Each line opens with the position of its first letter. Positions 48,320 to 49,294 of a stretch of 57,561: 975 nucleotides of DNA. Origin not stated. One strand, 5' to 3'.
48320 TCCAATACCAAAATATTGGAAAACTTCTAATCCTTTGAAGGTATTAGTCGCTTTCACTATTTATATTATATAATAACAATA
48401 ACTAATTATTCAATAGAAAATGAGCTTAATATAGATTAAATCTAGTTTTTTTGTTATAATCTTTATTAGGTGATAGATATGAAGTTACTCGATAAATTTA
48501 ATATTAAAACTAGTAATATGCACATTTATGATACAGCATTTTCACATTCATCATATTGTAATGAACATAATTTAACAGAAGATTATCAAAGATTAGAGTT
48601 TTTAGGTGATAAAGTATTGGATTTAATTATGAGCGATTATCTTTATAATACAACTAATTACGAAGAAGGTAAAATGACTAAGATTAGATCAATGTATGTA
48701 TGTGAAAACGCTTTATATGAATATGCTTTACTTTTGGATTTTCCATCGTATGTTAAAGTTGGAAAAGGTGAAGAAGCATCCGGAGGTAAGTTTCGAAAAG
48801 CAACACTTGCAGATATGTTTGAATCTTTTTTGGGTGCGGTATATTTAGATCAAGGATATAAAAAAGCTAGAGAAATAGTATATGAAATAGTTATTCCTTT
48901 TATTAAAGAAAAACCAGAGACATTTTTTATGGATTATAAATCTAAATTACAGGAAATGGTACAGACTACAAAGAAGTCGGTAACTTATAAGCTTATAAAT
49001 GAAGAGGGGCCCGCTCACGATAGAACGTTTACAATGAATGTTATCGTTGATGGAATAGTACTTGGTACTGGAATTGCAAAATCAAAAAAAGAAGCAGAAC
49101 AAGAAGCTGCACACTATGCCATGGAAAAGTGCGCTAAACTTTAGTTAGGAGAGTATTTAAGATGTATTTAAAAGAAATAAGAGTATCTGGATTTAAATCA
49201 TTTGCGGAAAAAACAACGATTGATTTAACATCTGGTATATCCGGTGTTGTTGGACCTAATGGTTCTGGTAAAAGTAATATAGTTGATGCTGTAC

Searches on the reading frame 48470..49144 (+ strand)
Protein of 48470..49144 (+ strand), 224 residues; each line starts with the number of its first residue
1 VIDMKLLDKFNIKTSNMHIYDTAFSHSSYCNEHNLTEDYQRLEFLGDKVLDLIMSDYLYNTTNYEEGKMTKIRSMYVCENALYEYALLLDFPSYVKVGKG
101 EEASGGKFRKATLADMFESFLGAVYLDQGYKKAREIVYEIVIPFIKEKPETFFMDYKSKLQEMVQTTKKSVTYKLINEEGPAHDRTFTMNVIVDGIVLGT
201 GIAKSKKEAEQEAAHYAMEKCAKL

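Call 18: find_encoding_contigs(protein=window:48479-49144:+, flank=3000, max_places=10)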
Protein window:48479-49144:+ (221 aa): 1 contig read that carries it; 1 place shown.
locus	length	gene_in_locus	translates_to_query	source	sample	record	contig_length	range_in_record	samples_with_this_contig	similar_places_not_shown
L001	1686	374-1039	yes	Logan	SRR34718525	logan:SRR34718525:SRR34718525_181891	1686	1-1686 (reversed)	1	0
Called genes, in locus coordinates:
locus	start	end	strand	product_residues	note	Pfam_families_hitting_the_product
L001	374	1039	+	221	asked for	PF14622:Ribonucleas_3_3, PF00636:Ribonuclease_3, PF00035:dsrm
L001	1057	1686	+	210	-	?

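Call 19: find_encoding_contigs(protein=window:48470-49144:+, flank=3000, max_places=10)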
Protein window:48470-49144:+ (224 aa): no gene with exactly this product is on record in the collection.

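Call 55: find_homologous_proteins(query=window:48479-49141:+, max_evalue=1e-40)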
Query window:48479-49141:+ (221 aa): 3223 proteins with E <= 1e-40 among 3797 candidates; the best 120 are listed.
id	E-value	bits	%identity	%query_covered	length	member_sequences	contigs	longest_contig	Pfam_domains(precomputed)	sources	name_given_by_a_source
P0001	3.7e-142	489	100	100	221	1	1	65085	PF00636.32,PF14622.12,PF00035.33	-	-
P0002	2.0e-137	473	96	100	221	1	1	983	PF00636.32,PF14622.12,PF00035.33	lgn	-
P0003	1.4e-136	470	96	100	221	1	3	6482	PF00636.32,PF14622.12,PF00035.33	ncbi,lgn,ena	-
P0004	5.7e-136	468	95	100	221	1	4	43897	PF00636.32,PF14622.12,PF00035.33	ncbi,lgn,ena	-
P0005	8.0e-136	468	95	100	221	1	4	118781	PF00636.32,PF14622.12,PF00035.33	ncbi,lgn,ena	-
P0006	2.0e-135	467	95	100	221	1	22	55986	PF00636.32,PF14622.12,PF00035.33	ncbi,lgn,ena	-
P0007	2.8e-135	466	95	100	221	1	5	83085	PF00636.32,PF14622.12,PF00035.33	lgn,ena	-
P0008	3.5e-135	466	94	100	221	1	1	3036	PF00636.32,PF14622.12,PF00035.33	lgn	-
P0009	4.7e-135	465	95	100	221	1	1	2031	PF00636.32,PF14622.12,PF00035.33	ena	-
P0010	7.1e-135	465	95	100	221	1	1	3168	PF00636.32,PF14622.12,PF00035.33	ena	-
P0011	7.8e-135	465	95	100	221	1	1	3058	PF00636.32,PF14622.12,PF00035.33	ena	-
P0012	2.1e-134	463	93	100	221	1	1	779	PF00636.32,PF14622.12,PF00035.33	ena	-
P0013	6.6e-134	462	92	100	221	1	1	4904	PF00636.32,PF14622.12,PF00035.33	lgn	-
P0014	9.2e-134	461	92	100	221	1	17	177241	PF00636.32,PF14622.12,PF00035.33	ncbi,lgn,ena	-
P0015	1.2e-133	461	92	100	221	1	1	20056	PF00636.32,PF14622.12,PF00035.33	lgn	-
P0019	3.7e-133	459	93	100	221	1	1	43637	PF14709.14,PF00636.32,PF14622.12,PF00035.33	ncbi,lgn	-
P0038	6.5e-129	445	90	100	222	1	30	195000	PF00636.32,PF14622.12,PF00035.33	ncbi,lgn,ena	-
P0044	1.1e-127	441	89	100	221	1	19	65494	PF14709.14,PF00636.32,PF14622.12,PF00035.33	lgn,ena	-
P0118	2.0e-121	421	86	100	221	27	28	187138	PF00636.32,PF14622.12,PF00035.33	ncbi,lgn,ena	-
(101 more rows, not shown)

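Call 56: find_encoding_contigs(protein=P0014, flank=1200, max_places=5)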
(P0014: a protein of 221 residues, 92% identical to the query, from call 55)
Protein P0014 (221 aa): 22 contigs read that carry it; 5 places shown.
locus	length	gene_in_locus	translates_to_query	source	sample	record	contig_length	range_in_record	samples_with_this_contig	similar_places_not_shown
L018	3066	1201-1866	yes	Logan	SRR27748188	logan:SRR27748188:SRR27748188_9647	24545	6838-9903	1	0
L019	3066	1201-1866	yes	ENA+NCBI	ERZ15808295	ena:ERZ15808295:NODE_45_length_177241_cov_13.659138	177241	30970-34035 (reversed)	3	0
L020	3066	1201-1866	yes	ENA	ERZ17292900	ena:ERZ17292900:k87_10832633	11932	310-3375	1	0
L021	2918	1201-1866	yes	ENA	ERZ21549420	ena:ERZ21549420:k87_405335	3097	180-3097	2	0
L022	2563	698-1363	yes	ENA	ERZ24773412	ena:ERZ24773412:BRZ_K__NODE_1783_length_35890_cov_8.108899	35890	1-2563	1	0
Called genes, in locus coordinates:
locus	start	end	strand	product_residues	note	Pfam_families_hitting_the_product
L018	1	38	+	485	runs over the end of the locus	PF06941:NT5C, PF01156:IU_nuc_hydro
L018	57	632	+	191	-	PF01966:HD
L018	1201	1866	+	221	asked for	PF14622:Ribonucleas_3_3, PF00636:Ribonuclease_3, PF00035:dsrm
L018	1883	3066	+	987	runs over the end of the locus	PF02463:SMC_N, PF13175:AAA_15 (weak), PF13304:AAA_21 (weak), PF13476:AAA_23, PF06470:SMC_hinge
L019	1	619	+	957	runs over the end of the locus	PF02811:PHP, PF07733:DNA_pol3_alpha, PF17657:DNA_pol3_finger, PF14579:HHH_6, PF01336:tRNA_anti-codon (weak)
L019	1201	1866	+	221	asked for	PF14622:Ribonucleas_3_3, PF00636:Ribonuclease_3, PF00035:dsrm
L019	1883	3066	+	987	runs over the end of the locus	PF02463:SMC_N, PF13175:AAA_15 (weak), PF13304:AAA_21 (weak), PF13476:AAA_23, PF06470:SMC_hinge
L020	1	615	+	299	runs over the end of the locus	-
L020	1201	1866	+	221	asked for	PF14622:Ribonucleas_3_3, PF00636:Ribonuclease_3, PF00035:dsrm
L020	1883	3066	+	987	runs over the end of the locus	PF02463:SMC_N, PF13175:AAA_15 (weak), PF13304:AAA_21 (weak), PF13476:AAA_23, PF06470:SMC_hinge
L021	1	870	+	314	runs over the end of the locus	PF00665:rve, PF13683:rve_3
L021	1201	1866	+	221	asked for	PF14622:Ribonucleas_3_3, PF00636:Ribonuclease_3, PF00035:dsrm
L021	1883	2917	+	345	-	?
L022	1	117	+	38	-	?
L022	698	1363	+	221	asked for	PF14622:Ribonucleas_3_3, PF00636:Ribonuclease_3, PF00035:dsrm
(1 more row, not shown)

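Call 57: find_encoding_contigs(protein=P0038, flank=1200, max_places=5)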
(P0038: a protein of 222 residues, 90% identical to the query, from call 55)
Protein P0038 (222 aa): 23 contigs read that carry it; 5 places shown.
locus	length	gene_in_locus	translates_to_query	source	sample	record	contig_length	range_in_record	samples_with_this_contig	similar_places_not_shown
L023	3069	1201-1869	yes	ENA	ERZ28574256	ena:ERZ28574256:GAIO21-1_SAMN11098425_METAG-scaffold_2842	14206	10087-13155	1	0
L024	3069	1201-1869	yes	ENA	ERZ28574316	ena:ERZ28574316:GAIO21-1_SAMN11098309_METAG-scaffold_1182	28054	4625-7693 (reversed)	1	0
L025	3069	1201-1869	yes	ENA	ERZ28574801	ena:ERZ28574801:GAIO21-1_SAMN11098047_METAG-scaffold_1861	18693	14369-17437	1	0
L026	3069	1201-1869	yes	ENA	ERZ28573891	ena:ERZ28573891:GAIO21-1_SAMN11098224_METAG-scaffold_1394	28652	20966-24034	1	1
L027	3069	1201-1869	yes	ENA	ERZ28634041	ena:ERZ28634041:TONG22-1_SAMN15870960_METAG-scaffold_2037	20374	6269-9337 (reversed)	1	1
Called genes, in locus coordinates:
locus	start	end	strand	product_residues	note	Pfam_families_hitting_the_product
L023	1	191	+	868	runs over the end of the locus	-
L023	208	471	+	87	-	PF01336:tRNA_anti-codon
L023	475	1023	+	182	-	PF18907:DUF5662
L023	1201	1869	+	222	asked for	PF14622:Ribonucleas_3_3, PF00636:Ribonuclease_3, PF00035:dsrm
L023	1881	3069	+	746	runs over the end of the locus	?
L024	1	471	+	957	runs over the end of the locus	PF02811:PHP, PF07733:DNA_pol3_alpha, PF17657:DNA_pol3_finger, PF14579:HHH_6, PF01336:tRNA_anti-codon (weak)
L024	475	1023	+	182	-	PF18907:DUF5662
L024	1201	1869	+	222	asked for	PF14622:Ribonucleas_3_3, PF00636:Ribonuclease_3, PF00035:dsrm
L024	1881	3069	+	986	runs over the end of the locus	PF02463:SMC_N, PF13304:AAA_21 (weak), PF13476:AAA_23 (weak), PF13555:AAA_29 (faint), PF06470:SMC_hinge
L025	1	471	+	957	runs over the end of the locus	PF02811:PHP, PF07733:DNA_pol3_alpha, PF17657:DNA_pol3_finger, PF14579:HHH_6, PF01336:tRNA_anti-codon (weak)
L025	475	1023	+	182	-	PF18907:DUF5662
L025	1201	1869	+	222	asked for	PF14622:Ribonucleas_3_3, PF00636:Ribonuclease_3, PF00035:dsrm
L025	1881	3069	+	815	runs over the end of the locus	?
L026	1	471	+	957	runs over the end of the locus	PF02811:PHP, PF07733:DNA_pol3_alpha, PF17657:DNA_pol3_finger, PF14579:HHH_6, PF01336:tRNA_anti-codon (weak)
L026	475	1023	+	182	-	PF18907:DUF5662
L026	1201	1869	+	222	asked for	PF14622:Ribonucleas_3_3, PF00636:Ribonuclease_3, PF00035:dsrm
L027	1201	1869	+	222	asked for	PF14622:Ribonucleas_3_3, PF00636:Ribonuclease_3, PF00035:dsrm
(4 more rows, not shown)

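Call 58: find_encoding_contigs(protein=P0118, flank=1200, max_places=5)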
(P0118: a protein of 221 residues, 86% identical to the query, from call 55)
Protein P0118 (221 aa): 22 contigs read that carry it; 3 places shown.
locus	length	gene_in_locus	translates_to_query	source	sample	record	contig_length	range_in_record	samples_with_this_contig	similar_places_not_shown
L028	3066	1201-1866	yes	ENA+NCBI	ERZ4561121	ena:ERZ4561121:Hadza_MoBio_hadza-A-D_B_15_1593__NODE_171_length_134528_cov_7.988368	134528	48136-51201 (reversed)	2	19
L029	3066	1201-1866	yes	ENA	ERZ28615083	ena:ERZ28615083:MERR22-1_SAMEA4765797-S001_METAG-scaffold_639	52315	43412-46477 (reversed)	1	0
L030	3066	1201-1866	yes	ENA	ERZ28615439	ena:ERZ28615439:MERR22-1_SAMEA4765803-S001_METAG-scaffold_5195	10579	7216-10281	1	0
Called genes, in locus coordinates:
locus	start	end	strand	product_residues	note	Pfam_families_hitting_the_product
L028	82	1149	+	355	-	PF05725:FNIP (faint), PF13306:LRR_5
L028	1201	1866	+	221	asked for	PF14622:Ribonucleas_3_3, PF00636:Ribonuclease_3, PF00035:dsrm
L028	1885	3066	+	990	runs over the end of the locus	PF02463:SMC_N, PF13304:AAA_21 (weak), PF13476:AAA_23, PF13555:AAA_29 (faint), PF06470:SMC_hinge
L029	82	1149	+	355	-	PF05725:FNIP (faint), PF13306:LRR_5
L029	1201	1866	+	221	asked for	PF14622:Ribonucleas_3_3, PF00636:Ribonuclease_3, PF00035:dsrm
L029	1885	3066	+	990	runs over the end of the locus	PF02463:SMC_N, PF13304:AAA_21 (weak), PF13476:AAA_23, PF13555:AAA_29 (faint), PF06470:SMC_hinge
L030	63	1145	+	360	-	-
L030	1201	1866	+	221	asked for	PF14622:Ribonucleas_3_3, PF00636:Ribonuclease_3, PF00035:dsrm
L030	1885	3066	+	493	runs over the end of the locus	?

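Call 61: find_encoding_contigs(protein=P0006, flank=900, max_places=10)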
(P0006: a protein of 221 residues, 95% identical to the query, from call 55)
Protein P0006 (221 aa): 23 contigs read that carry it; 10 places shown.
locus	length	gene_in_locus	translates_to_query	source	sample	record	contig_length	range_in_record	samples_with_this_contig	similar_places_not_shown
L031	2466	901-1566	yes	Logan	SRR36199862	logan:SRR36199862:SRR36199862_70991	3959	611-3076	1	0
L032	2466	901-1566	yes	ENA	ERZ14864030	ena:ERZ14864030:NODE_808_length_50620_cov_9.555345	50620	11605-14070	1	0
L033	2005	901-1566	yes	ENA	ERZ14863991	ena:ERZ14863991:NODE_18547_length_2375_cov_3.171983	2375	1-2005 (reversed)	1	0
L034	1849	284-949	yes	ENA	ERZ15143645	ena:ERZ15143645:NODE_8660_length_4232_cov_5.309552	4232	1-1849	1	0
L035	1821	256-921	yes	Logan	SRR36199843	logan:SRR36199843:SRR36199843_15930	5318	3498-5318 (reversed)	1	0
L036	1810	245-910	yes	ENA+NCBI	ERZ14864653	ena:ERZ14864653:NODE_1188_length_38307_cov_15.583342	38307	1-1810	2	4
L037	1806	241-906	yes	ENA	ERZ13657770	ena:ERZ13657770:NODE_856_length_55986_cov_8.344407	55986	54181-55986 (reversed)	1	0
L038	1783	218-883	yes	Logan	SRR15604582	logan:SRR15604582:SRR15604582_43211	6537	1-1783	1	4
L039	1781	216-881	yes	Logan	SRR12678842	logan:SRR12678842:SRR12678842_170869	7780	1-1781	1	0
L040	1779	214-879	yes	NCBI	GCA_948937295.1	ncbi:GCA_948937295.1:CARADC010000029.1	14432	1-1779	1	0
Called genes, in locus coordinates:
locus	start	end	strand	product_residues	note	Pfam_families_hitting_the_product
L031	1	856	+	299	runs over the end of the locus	PF12784:PDDEXK_2, PF27070:HTH_Rpn_C (weak)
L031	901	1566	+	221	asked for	PF14622:Ribonucleas_3_3, PF00636:Ribonuclease_3, PF00035:dsrm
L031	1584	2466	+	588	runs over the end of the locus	?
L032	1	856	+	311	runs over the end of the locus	PF12784:PDDEXK_2, PF27070:HTH_Rpn_C (weak)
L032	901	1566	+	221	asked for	PF14622:Ribonucleas_3_3, PF00636:Ribonuclease_3, PF00035:dsrm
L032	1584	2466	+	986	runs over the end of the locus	PF02463:SMC_N, PF13304:AAA_21 (weak), PF13476:AAA_23, PF06470:SMC_hinge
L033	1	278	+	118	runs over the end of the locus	PF12784:PDDEXK_2 (weak)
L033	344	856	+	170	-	PF27070:HTH_Rpn_C (weak)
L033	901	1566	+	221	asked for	PF14622:Ribonucleas_3_3, PF00636:Ribonuclease_3, PF00035:dsrm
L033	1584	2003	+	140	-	?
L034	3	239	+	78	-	?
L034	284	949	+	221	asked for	PF14622:Ribonucleas_3_3, PF00636:Ribonuclease_3, PF00035:dsrm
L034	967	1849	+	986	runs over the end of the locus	PF02463:SMC_N, PF13304:AAA_21 (weak), PF13476:AAA_23, PF06470:SMC_hinge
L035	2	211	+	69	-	?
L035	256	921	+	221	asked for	PF14622:Ribonucleas_3_3, PF00636:Ribonuclease_3, PF00035:dsrm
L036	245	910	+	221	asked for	PF14622:Ribonucleas_3_3, PF00636:Ribonuclease_3, PF00035:dsrm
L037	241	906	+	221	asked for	PF14622:Ribonucleas_3_3, PF00636:Ribonuclease_3, PF00035:dsrm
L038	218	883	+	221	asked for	PF14622:Ribonucleas_3_3, PF00636:Ribonuclease_3, PF00035:dsrm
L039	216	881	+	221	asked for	PF14622:Ribonucleas_3_3, PF00636:Ribonuclease_3, PF00035:dsrm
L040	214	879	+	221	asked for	PF14622:Ribonucleas_3_3, PF00636:Ribonuclease_3, PF00035:dsrm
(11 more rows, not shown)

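Call 62: find_encoding_contigs(protein=P0019, flank=900, max_places=4)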
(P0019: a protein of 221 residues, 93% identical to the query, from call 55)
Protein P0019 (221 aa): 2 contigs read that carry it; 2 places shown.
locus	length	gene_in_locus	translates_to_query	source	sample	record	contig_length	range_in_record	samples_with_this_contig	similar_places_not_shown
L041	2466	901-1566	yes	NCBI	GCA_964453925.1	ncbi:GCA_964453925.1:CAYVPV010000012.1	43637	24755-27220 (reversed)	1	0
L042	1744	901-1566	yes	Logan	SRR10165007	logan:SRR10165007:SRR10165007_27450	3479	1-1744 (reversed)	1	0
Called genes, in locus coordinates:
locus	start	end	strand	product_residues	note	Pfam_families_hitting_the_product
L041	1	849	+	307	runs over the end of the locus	PF12784:PDDEXK_2, PF27070:HTH_Rpn_C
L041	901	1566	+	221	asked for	PF14622:Ribonucleas_3_3, PF00636:Ribonuclease_3, PF14709:DND1_DSRM (faint), PF00035:dsrm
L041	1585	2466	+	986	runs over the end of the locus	PF02463:SMC_N, PF13175:AAA_15 (weak), PF13304:AAA_21, PF13476:AAA_23, PF06470:SMC_hinge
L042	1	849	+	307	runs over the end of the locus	PF12784:PDDEXK_2, PF27070:HTH_Rpn_C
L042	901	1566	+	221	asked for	PF14622:Ribonucleas_3_3, PF00636:Ribonuclease_3, PF14709:DND1_DSRM (faint), PF00035:dsrm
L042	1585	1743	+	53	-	?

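Call 63: find_encoding_contigs(protein=P0044, flank=900, max_places=6)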
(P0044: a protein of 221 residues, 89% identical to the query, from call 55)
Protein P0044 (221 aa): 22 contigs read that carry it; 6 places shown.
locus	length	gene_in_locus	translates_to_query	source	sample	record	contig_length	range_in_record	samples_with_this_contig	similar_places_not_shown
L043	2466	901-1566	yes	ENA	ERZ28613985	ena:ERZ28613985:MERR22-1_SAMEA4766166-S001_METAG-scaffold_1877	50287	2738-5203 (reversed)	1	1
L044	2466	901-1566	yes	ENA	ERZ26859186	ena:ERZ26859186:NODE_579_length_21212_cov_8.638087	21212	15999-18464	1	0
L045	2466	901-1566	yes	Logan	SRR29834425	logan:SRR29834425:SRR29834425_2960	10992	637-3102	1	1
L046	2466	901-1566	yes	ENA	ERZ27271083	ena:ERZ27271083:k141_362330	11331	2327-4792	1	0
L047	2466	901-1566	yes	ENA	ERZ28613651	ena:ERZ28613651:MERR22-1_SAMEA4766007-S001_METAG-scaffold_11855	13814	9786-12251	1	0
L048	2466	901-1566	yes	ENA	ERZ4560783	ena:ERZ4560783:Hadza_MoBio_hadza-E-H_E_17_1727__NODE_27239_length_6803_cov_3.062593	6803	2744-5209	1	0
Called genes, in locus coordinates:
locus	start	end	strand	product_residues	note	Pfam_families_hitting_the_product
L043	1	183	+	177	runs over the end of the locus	-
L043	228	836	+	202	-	PF01966:HD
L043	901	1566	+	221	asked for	PF14622:Ribonucleas_3_3, PF00636:Ribonuclease_3, PF14709:DND1_DSRM (faint), PF00035:dsrm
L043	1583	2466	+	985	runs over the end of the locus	PF02463:SMC_N, PF13304:AAA_21 (weak), PF13476:AAA_23, PF02463:SMC_N, PF06470:SMC_hinge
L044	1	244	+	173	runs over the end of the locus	-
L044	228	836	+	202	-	PF01966:HD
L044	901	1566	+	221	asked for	PF14622:Ribonucleas_3_3, PF00636:Ribonuclease_3, PF14709:DND1_DSRM (faint), PF00035:dsrm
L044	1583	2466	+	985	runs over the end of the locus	PF02463:SMC_N, PF13304:AAA_21 (weak), PF13476:AAA_23, PF02463:SMC_N, PF06470:SMC_hinge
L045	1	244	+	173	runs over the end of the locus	-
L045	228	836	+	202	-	PF01966:HD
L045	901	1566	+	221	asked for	PF14622:Ribonucleas_3_3, PF00636:Ribonuclease_3, PF14709:DND1_DSRM (faint), PF00035:dsrm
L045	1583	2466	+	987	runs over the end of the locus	PF02463:SMC_N, PF13304:AAA_21 (weak), PF13476:AAA_23, PF02463:SMC_N, PF06470:SMC_hinge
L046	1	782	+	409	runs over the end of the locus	PF07690:MFS_1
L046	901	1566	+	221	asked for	PF14622:Ribonucleas_3_3, PF00636:Ribonuclease_3, PF14709:DND1_DSRM (faint), PF00035:dsrm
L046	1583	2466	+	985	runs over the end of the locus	PF02463:SMC_N, PF13304:AAA_21 (weak), PF13476:AAA_23, PF02463:SMC_N, PF06470:SMC_hinge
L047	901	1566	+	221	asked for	PF14622:Ribonucleas_3_3, PF00636:Ribonuclease_3, PF14709:DND1_DSRM (faint), PF00035:dsrm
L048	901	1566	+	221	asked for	PF14622:Ribonucleas_3_3, PF00636:Ribonuclease_3, PF14709:DND1_DSRM (faint), PF00035:dsrm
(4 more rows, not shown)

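Call 65: find_encoding_contigs(protein=P0005, flank=900, max_places=6)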
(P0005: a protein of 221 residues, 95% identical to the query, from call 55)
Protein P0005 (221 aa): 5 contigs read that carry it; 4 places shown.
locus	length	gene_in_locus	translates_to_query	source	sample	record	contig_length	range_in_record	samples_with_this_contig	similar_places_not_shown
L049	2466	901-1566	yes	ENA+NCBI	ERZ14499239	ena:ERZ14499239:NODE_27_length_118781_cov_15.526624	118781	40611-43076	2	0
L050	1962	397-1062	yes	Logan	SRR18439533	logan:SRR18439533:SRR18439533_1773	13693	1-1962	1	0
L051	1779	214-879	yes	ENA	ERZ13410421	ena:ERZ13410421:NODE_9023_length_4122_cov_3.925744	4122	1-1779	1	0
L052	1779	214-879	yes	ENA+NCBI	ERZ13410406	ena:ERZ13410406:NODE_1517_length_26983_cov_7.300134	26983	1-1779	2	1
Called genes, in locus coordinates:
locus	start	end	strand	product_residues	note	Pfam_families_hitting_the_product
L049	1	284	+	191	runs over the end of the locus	PF01966:HD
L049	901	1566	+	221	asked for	PF14622:Ribonucleas_3_3, PF00636:Ribonuclease_3, PF00035:dsrm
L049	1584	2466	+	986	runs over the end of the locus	PF02463:SMC_N, PF13304:AAA_21 (weak), PF13476:AAA_23, PF06470:SMC_hinge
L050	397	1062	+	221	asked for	PF14622:Ribonucleas_3_3, PF00636:Ribonuclease_3, PF00035:dsrm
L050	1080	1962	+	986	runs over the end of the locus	PF02463:SMC_N, PF13304:AAA_21 (weak), PF13476:AAA_23, PF06470:SMC_hinge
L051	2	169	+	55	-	?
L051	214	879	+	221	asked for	PF14622:Ribonucleas_3_3, PF00636:Ribonuclease_3, PF00035:dsrm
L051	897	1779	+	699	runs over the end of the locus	PF02463:SMC_N, PF13476:AAA_23, PF13304:AAA_21 (weak), PF06470:SMC_hinge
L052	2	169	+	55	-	?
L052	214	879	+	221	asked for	PF14622:Ribonucleas_3_3, PF00636:Ribonuclease_3, PF00035:dsrm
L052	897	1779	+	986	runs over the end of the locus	PF02463:SMC_N, PF13304:AAA_21 (weak), PF13476:AAA_23, PF06470:SMC_hinge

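Call 66: find_encoding_contigs(protein=P0007, flank=900, max_places=6)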
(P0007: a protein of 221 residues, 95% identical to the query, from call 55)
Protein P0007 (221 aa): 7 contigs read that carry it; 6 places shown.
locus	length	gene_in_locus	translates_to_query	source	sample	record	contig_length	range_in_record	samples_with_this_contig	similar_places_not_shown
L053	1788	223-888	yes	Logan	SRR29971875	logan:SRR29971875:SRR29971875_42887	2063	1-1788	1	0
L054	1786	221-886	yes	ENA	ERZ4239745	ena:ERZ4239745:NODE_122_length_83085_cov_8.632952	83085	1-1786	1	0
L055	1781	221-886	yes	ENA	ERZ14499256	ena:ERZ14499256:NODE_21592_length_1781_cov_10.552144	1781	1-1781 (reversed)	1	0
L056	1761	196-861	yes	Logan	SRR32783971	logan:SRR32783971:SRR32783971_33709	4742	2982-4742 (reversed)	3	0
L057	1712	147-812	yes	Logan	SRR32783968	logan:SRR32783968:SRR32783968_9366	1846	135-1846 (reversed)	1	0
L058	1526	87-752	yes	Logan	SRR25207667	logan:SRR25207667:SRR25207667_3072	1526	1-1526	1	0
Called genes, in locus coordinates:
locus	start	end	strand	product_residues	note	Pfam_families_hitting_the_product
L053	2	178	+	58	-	?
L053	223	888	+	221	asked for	PF14622:Ribonucleas_3_3, PF00636:Ribonuclease_3, PF00035:dsrm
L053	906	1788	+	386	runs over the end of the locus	?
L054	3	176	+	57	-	?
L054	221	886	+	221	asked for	PF14622:Ribonucleas_3_3, PF00636:Ribonuclease_3, PF00035:dsrm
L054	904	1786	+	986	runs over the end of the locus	PF02463:SMC_N, PF13304:AAA_21 (weak), PF06470:SMC_hinge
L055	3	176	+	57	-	?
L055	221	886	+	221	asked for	PF14622:Ribonucleas_3_3, PF00636:Ribonuclease_3, PF00035:dsrm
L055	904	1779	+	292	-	?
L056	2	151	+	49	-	?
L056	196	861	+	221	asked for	PF14622:Ribonucleas_3_3, PF00636:Ribonuclease_3, PF00035:dsrm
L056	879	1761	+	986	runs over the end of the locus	PF02463:SMC_N, PF13304:AAA_21 (weak), PF06470:SMC_hinge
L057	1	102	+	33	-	?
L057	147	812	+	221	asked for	PF14622:Ribonucleas_3_3, PF00636:Ribonuclease_3, PF00035:dsrm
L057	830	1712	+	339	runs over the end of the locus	?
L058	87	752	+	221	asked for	PF14622:Ribonucleas_3_3, PF00636:Ribonuclease_3, PF00035:dsrm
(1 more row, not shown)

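Call 67: find_encoding_contigs(protein=P0004, flank=900, max_places=6)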
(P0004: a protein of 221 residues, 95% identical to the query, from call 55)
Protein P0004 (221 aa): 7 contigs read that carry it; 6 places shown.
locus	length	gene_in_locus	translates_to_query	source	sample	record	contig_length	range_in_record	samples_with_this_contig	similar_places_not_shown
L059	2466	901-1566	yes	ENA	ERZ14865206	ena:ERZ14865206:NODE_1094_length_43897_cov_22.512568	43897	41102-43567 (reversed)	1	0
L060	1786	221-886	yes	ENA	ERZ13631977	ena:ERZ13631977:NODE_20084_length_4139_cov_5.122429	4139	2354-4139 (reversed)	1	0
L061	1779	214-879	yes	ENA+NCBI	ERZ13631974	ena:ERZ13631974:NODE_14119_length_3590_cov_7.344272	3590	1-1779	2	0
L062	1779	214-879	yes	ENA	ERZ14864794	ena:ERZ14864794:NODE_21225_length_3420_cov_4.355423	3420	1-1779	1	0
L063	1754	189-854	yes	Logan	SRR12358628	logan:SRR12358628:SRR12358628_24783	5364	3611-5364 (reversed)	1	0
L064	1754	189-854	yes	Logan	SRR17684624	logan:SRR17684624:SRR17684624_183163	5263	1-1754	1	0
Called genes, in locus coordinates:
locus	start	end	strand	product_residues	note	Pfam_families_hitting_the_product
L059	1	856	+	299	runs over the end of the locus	PF12784:PDDEXK_2, PF27070:HTH_Rpn_C (weak)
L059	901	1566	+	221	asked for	PF14622:Ribonucleas_3_3, PF00636:Ribonuclease_3, PF00035:dsrm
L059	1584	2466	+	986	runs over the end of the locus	PF02463:SMC_N, PF13304:AAA_21 (weak), PF13476:AAA_23, PF06470:SMC_hinge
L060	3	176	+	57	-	?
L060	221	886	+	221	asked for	PF14622:Ribonucleas_3_3, PF00636:Ribonuclease_3, PF00035:dsrm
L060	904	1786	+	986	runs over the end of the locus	PF02463:SMC_N, PF13304:AAA_21 (faint), PF13476:AAA_23, PF06470:SMC_hinge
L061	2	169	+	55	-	?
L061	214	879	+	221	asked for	PF14622:Ribonucleas_3_3, PF00636:Ribonuclease_3, PF00035:dsrm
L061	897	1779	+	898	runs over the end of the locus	?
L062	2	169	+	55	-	?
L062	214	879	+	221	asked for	PF14622:Ribonucleas_3_3, PF00636:Ribonuclease_3, PF00035:dsrm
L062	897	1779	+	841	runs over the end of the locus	?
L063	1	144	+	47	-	?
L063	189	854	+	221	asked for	PF14622:Ribonucleas_3_3, PF00636:Ribonuclease_3, PF00035:dsrm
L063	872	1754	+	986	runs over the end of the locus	PF02463:SMC_N, PF13304:AAA_21 (weak), PF13476:AAA_23, PF06470:SMC_hinge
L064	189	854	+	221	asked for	PF14622:Ribonucleas_3_3, PF00636:Ribonuclease_3, PF00035:dsrm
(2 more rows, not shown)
